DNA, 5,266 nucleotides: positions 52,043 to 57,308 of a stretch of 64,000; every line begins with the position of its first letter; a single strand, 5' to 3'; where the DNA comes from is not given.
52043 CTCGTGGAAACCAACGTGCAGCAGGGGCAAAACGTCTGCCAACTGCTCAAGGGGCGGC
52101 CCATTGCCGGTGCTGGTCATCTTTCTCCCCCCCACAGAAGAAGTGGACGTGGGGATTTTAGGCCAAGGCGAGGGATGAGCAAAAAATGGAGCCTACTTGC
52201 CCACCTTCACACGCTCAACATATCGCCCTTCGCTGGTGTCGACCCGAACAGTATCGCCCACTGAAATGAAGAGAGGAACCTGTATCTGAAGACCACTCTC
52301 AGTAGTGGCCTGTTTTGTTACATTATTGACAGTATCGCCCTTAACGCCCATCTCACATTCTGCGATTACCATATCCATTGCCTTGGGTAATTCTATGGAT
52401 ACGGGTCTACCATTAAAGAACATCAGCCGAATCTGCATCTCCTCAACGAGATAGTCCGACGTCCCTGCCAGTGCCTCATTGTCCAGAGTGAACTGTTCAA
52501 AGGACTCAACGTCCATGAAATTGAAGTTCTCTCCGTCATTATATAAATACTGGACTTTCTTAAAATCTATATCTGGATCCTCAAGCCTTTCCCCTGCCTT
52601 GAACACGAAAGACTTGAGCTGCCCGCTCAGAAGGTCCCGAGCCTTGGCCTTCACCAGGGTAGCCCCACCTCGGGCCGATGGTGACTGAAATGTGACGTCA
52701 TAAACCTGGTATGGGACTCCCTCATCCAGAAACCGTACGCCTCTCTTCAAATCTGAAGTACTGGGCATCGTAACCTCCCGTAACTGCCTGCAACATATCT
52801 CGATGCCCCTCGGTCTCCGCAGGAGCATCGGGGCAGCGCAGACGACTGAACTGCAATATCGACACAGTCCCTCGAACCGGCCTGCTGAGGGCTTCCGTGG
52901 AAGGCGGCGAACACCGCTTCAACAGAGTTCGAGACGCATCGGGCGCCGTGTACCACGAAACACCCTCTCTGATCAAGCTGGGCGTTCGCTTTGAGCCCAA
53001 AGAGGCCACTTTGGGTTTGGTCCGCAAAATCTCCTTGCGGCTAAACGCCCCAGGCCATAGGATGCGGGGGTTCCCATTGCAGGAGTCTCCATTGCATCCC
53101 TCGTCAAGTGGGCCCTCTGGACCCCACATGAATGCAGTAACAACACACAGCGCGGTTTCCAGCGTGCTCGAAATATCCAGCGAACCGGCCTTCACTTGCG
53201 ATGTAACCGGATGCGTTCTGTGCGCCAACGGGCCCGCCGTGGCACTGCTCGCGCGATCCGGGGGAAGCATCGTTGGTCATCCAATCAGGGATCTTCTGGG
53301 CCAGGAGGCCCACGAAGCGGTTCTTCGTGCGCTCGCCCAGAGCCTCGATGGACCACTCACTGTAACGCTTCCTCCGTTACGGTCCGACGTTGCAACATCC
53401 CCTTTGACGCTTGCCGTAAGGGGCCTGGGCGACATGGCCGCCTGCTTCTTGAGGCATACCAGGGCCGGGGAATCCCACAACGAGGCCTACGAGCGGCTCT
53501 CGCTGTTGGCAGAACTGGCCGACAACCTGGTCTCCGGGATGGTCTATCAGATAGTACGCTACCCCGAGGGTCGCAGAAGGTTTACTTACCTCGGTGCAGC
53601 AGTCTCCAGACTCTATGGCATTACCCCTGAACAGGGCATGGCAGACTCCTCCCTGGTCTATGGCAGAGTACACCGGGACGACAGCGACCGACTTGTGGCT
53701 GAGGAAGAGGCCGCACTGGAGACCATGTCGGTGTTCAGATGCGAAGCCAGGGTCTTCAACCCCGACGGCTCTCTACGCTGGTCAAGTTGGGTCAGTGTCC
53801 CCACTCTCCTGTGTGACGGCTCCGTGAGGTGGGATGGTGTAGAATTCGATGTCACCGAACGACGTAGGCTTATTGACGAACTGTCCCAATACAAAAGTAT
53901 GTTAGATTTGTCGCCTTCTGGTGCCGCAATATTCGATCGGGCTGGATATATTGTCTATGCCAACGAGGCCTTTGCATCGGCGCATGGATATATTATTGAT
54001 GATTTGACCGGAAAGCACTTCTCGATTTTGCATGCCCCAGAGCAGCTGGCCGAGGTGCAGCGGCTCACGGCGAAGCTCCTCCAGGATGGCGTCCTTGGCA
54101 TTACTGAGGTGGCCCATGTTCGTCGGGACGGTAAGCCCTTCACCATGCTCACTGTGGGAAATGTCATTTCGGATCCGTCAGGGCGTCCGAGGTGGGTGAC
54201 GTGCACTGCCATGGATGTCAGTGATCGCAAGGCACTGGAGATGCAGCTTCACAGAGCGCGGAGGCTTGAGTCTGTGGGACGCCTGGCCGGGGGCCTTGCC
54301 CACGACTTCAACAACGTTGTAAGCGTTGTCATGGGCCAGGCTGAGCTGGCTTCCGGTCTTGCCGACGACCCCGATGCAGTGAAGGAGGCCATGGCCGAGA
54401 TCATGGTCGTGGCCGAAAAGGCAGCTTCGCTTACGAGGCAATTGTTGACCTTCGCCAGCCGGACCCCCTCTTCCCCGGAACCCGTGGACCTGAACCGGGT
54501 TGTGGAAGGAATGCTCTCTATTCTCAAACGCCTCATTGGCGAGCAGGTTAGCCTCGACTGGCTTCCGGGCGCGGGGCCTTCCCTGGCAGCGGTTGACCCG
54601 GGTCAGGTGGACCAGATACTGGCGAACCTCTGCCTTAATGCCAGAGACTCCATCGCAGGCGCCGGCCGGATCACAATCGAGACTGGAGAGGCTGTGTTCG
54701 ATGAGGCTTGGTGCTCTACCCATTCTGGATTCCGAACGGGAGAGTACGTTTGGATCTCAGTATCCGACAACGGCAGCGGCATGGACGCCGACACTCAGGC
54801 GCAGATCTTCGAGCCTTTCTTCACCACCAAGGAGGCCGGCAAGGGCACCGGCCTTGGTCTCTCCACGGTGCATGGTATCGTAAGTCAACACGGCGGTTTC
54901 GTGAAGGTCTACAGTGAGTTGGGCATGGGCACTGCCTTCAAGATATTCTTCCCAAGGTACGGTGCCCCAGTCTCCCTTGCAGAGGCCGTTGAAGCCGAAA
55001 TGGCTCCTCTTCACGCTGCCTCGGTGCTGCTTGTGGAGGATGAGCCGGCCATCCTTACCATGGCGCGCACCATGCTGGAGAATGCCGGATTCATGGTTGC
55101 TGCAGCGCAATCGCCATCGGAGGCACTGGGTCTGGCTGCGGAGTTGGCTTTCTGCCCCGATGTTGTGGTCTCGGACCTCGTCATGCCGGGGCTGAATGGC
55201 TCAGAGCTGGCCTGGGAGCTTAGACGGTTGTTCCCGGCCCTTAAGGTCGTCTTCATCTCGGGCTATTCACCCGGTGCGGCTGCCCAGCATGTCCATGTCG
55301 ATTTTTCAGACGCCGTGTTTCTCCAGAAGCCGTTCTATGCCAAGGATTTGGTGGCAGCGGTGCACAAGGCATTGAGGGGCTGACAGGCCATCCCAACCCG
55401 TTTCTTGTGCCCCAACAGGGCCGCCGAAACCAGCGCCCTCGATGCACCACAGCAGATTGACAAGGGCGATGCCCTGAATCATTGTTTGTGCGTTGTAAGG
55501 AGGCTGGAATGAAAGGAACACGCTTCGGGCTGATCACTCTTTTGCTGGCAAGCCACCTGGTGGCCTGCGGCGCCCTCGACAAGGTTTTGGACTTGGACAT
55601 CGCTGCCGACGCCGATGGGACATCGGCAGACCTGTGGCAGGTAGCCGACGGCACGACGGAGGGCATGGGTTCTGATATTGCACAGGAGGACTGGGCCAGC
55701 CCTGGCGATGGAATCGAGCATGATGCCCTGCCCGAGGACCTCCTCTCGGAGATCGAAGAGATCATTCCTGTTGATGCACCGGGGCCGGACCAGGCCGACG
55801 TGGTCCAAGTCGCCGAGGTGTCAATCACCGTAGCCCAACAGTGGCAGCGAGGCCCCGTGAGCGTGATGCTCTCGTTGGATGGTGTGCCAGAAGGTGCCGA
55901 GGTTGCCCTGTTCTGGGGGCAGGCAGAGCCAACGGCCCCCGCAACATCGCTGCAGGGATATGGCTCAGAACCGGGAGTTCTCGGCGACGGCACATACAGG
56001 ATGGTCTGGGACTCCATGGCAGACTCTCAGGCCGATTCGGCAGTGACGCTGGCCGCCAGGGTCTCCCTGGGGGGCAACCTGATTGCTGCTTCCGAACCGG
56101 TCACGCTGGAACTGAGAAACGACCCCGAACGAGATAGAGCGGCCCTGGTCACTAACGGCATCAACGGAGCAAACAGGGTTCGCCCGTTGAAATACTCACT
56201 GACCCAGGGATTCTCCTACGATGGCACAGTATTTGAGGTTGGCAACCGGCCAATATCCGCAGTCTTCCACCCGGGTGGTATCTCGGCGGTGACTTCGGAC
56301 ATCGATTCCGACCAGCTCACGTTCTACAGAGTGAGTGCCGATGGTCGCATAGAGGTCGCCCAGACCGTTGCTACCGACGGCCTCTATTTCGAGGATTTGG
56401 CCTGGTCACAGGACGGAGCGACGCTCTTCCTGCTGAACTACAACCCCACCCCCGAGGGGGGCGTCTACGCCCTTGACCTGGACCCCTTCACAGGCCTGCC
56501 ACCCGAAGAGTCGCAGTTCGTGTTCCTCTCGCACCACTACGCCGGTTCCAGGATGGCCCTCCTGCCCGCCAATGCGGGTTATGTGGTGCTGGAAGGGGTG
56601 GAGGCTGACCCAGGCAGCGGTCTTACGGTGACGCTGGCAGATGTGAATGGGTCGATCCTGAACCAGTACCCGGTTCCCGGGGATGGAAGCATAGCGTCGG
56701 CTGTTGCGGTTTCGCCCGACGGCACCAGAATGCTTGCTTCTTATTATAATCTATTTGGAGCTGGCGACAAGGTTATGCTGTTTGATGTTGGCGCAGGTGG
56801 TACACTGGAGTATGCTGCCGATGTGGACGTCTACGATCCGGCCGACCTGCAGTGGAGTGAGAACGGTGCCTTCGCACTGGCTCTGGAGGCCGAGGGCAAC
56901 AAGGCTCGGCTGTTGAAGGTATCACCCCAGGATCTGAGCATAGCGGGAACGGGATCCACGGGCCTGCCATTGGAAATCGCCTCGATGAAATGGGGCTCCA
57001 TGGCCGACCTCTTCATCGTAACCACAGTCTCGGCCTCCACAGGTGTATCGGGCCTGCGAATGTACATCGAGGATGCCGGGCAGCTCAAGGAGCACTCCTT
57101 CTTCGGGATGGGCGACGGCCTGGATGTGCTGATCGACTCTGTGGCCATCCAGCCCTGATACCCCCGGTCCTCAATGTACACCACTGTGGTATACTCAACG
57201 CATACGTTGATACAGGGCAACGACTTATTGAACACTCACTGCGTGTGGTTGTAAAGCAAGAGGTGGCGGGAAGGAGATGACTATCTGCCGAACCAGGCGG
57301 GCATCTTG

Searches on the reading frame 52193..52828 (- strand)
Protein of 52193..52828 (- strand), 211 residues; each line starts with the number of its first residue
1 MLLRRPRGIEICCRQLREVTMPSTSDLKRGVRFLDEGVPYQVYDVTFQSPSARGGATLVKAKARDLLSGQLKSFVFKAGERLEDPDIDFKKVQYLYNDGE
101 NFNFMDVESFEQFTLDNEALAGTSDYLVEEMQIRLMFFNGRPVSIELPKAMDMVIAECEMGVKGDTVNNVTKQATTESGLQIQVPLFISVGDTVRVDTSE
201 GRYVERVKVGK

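Call 3: search_protein_families(library=pfam, proteins=[window:52193-52828:-])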
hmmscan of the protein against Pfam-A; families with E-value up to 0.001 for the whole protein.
window:52193-52828:- (211 aa): 3 families
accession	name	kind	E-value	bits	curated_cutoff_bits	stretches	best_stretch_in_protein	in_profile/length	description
PF09285.17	Elong-fact-P_C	-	4.8e-22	77.9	25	1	153-206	3-56/56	Elongation factor P, C-terminal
PF01132.26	EFP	-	4.3e-20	71.9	27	1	90-143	1-54/54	Elongation factor P (EF-P) OB domain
PF08207.18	EFP_N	-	7.6e-10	39.1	23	1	23-81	1-57/58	Elongation factor P (EF-P) KOW-like domain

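Call 13: search_protein_families(library=ncbifam, proteins=[window:52193-52768:-], max_evalue=0.01)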
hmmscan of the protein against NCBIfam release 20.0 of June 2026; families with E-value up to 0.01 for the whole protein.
window:52193-52768:- (191 aa): 8 families
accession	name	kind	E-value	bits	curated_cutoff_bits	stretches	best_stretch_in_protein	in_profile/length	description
TIGR00038.1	efp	equivalog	2.5e-57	193.5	185.8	1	3-187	2-184/184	elongation factor P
NF001810.0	PRK00529.1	subfamily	1.5e-56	191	161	1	2-188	3-187/187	elongation factor P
NF011175.0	PRK14578.1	equivalog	2.1e-50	170.7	301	1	1-186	1-186/187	elongation factor P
NF003392.1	PRK04542.1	equivalog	6.8e-41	140.2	216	1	3-186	2-186/187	elongation factor P-like protein EfpL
TIGR02178.1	yeiP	equivalog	3.3e-35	121.9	264.05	1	4-186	2-185/186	elongation factor P-like protein YeiP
NF009090.0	PRK12426.1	equivalog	4.1e-27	95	226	1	30-187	28-185/185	elongation factor P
NF003076.0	PRK03999.1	equivalog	3.3e-08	33.2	138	1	5-119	9-120/129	translation initiation factor IF-5A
TIGR00037.1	eIF_5A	equivalog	0.00032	20.5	75.45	1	6-96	11-100/130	translation initiation factor IF-5A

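Call 20: find_related_loci(query=window:52196-52768:-, collection=genome_contigs, flank=10000)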
Query window:52196-52768:- (191 aa) in genome_contigs; peptide patterns used: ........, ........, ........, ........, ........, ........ (x = any residue, [..] = any of these).
600 stretches matched a pattern (row limit reached: there are more); 576 encode a relative of the query (tblastn E <= 1e-3); the best 80 are kept; 80 distinct loci.
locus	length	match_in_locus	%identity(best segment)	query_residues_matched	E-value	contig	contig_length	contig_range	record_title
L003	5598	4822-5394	85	1-191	2e-109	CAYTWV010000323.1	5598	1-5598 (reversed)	MAG TPA_asm: uncultured Myxococcales bacterium isolate SRP272421_co4_371 genome assembly, contig: NODE_52206_length_5598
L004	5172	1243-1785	39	5-187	3e-43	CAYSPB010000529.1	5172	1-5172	MAG TPA_asm: uncultured Nannocystaceae bacterium isolate SRP135972_co1_38 genome assembly, contig: NODE_26115_length_517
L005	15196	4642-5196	39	1-187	5e-41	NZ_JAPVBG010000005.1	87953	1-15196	Blastococcus sp. VKM Ac-2987 n5, whole genome shotgun sequence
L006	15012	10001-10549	38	4-187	2e-40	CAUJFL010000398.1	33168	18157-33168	MAG: Myxococcota bacterium isolate KLAP97 genome assembly, contig: KLAP97_1012782, whole genome shotgun sequence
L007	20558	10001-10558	38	3-190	6e-40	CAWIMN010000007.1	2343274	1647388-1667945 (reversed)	MAG: uncultured Actinomycetota bacterium isolate MFD05377.bin.2.146 genome assembly, contig: contig_35840, whole genome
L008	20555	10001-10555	38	1-187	4e-40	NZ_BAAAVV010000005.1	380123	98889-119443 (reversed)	Blastococcus jejuensis strain JCM 15614 sequence05, whole genome shotgun sequence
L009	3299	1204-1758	40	1-187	3e-40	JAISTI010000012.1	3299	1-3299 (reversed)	MAG: Propionibacteriaceae bacterium isolate Md513_bin133 k119_2375369, whole genome shotgun sequence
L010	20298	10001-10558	37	1-188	1e-39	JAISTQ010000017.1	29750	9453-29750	MAG: Propionibacteriaceae bacterium isolate Md513_bin21 k119_706338, whole genome shotgun sequence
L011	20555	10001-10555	38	1-187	2e-39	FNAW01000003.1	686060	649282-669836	Blastococcus sp. DSM 44205 genome assembly, contig: Ga0056091_scaffold00003.3, whole genome shotgun sequence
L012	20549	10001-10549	38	3-187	2e-39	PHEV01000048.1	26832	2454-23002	MAG: Actinobacteria bacterium HGW-Actinobacteria-5 08E140C01_scaffold_1536, whole genome shotgun sequence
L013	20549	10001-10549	38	3-187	1e-39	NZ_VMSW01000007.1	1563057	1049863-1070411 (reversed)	MAG: Propionicimonas sp. isolate S2_20 k141_172674, whole genome shotgun sequence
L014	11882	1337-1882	38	3-186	8e-40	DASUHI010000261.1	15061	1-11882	MAG TPA_asm: Streptosporangiaceae bacterium isolate SMAG_U1428 k141_89377, whole genome shotgun sequence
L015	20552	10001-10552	39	1-186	9e-40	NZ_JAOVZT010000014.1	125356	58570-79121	Geodermatophilus sp. YIM 151500 NODE_14_length_125356_cov_215.814861, whole genome shotgun sequence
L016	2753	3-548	38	4-187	2e-39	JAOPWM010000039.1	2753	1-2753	MAG: Blastococcus sp. isolate RYN_174 scaffold_1041504, whole genome shotgun sequence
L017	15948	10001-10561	38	3-191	2e-39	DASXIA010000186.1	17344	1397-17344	MAG TPA_asm: Streptosporangiaceae bacterium isolate SMAG_U5209 k141_2376648, whole genome shotgun sequence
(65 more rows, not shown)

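Call 24: search_protein_families(library=pfam, proteins=[L003:3904-4725:-, L003:3136-3825:-, L003:2250-3020:-, L003:54-974:-, L003:953-1405:-, L003:1668-2132:-])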
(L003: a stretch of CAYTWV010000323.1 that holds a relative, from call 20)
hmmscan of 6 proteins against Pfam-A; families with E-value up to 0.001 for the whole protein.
L003:3904-4725:- (273 aa): 4 families
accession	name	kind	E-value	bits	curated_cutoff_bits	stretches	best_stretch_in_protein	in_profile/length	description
PF13344.12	Hydrolase_6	-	2.2e-23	82.6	27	1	10-109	2-101/101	Haloacid dehalogenase-like hydrolase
PF13242.12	Hydrolase_like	-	6e-22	77.8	22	1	182-254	2-74/75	HAD-hyrolase-like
PF00702.32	Hydrolase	-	5.6e-11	43.6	26.4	1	8-222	3-191/191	haloacid dehalogenase-like hydrolase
PF13419.12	HAD_2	-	1e-07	32.7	23.8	1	183-228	134-178/178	Haloacid dehalogenase-like hydrolase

L003:3136-3825:- (229 aa): 2 families
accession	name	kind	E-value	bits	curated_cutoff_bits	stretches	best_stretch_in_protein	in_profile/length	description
PF14693.11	Ribosomal_TL5_C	-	2.1e-19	70.1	27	1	128-209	2-83/84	Ribosomal protein TL5, C-terminal domain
PF01386.24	Ribosomal_L25p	-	3.3e-18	66.4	23.6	1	32-119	2-82/82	Ribosomal L25p family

L003:2250-3020:- (256 aa): 1 family
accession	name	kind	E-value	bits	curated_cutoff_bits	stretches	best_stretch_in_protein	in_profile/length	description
PF01195.25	Pept_tRNA_hydro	-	1.2e-60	205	27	1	7-190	1-183/183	Peptidyl-tRNA hydrolase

L003:54-974:- (306 aa): 7 families
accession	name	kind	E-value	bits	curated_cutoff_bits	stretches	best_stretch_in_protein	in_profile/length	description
PF06325.19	PrmA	-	4.6e-44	151.5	22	1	86-256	93-266/296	Ribosomal protein L11 methyltransferase (PrmA)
PF13489.12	Methyltransf_23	-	1.3e-09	38.4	27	1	144-249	14-117/164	Methyltransferase domain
PF13649.12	Methyltransf_25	-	3.7e-09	37.6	27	1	157-243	1-96/97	Methyltransferase domain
PF13847.12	Methyltransf_31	-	3.5e-08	33.7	27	1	153-247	3-108/145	Methyltransferase domain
PF05175.20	MTS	-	6.2e-06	26.4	23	1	139-223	19-105/170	Methyltransferase small domain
PF08241.18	Methyltransf_11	-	6.4e-06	27.2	21.2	1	159-247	2-94/95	Methyltransferase domain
PF08242.18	Methyltransf_12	-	6.7e-05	24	30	1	159-244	2-96/98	Methyltransferase domain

L003:953-1405:- (150 aa): 2 families
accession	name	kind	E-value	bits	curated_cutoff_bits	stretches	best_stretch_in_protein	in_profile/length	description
PF03948.19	Ribosomal_L9_C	-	4.6e-26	91.5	23.2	1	66-147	2-85/86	Ribosomal protein L9, C-terminal domain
PF01281.25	Ribosomal_L9_N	-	5.6e-19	67.9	20.7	1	4-48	2-46/47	Ribosomal protein L9, N-terminal domain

L003:1668-2132:- (154 aa): 1 family
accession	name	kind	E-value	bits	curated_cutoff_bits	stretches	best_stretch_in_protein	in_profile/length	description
PF01250.22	Ribosomal_S6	-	4.2e-25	88.2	27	1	5-94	1-90/90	Ribosomal protein S6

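Call 37: find_related_loci(query=A1, collection=metagenome_contigs, flank=10000)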
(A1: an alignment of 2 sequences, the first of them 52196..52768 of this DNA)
Query A1 (191 aa) in metagenome_contigs; peptide patterns used: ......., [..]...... (x = any residue, [..] = any of these).
599 stretches matched a pattern (row limit reached: there are more); 356 encode a relative of the query (tblastn E <= 1e-3); the best 80 are kept; 80 distinct loci.
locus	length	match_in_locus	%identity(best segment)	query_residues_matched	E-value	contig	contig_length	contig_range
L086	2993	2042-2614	85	1-191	3e-116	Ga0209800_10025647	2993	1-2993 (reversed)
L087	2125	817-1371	39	1-187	5e-43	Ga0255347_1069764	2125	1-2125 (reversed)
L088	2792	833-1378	40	4-187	9e-40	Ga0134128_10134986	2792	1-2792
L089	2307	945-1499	39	1-187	3e-39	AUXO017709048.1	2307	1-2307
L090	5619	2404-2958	37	1-187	1e-38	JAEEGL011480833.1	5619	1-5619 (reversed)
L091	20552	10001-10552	37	1-186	1e-38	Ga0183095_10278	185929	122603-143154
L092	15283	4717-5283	38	1-191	4e-38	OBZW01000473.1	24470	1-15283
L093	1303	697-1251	36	1-187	3e-39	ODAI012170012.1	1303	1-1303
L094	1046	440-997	35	1-188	1e-39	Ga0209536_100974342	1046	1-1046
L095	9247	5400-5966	38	1-191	4e-38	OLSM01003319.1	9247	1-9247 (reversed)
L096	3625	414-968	36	1-187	3e-38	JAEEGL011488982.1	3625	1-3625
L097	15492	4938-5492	36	1-187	1e-37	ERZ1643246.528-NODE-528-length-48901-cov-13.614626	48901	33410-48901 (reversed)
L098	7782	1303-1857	36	1-187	1e-37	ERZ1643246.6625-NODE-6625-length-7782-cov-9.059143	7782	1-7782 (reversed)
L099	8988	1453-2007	36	1-187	1e-37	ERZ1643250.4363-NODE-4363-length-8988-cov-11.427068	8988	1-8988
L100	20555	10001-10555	36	1-187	1e-37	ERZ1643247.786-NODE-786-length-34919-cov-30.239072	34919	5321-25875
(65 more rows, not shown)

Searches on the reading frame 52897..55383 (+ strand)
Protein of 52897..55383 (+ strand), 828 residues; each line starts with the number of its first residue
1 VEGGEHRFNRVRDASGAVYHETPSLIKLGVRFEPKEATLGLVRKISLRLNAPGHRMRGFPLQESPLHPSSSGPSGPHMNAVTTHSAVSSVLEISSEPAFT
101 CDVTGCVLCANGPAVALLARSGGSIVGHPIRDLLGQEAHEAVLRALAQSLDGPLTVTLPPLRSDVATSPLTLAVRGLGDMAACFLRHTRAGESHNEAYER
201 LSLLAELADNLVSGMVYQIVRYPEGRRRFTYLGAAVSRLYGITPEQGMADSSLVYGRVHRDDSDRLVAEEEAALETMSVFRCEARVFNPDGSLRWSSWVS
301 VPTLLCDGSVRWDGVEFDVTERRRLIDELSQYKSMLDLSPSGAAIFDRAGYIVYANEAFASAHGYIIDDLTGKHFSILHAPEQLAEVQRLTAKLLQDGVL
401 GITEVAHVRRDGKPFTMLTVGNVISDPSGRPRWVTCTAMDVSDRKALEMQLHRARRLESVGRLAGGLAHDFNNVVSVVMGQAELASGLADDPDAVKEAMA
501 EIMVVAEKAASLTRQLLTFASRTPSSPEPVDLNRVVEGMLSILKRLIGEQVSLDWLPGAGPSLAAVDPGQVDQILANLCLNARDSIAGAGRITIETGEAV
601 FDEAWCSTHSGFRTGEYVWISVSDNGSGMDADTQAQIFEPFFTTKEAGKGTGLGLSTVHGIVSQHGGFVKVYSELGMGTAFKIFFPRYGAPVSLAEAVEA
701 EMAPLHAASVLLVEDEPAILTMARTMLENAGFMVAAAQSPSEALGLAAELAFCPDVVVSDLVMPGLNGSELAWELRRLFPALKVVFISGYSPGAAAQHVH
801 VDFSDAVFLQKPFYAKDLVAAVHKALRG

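Call 3: search_protein_families(library=pfam, proteins=[window:52897-55383:+])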
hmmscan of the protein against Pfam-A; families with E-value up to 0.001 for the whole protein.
window:52897-55383:+ (828 aa): 7 families
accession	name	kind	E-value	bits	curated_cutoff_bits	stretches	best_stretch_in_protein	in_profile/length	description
PF02518.31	HATPase_c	-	4e-21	76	26.4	1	567-687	2-109/111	Histidine kinase-, DNA gyrase B-, and HSP90-like ATPase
PF00072.30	Response_reg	-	8.6e-19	68.2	30.2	1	710-822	1-110/111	Response regulator receiver domain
PF08448.16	PAS_4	-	1.3e-18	67.6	23.1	1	336-445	1-109/110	PAS fold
PF08447.18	PAS_3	-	1.2e-17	64.4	25.6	2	231-303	3-75/89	PAS fold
PF00989.32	PAS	-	7.4e-16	58.6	22.6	1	331-441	2-113/113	PAS fold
PF13426.13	PAS_9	-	5.4e-11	43.1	27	1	347-443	8-103/103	PAS domain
PF13188.13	PAS_8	-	2.6e-07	30.8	21.8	1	331-383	2-55/65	PAS domain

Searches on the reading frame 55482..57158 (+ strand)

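Call 3: search_protein_families(library=pfam, proteins=[window:55482-57158:+])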
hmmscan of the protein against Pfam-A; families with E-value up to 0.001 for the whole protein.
window:55482-57158:+ (558 aa): 1 family
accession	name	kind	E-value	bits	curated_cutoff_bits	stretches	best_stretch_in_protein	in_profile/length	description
PF10282.15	Lactonase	-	8.2e-07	29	21.7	0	403-487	244-327/344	Lactonase, 7-bladed beta-propeller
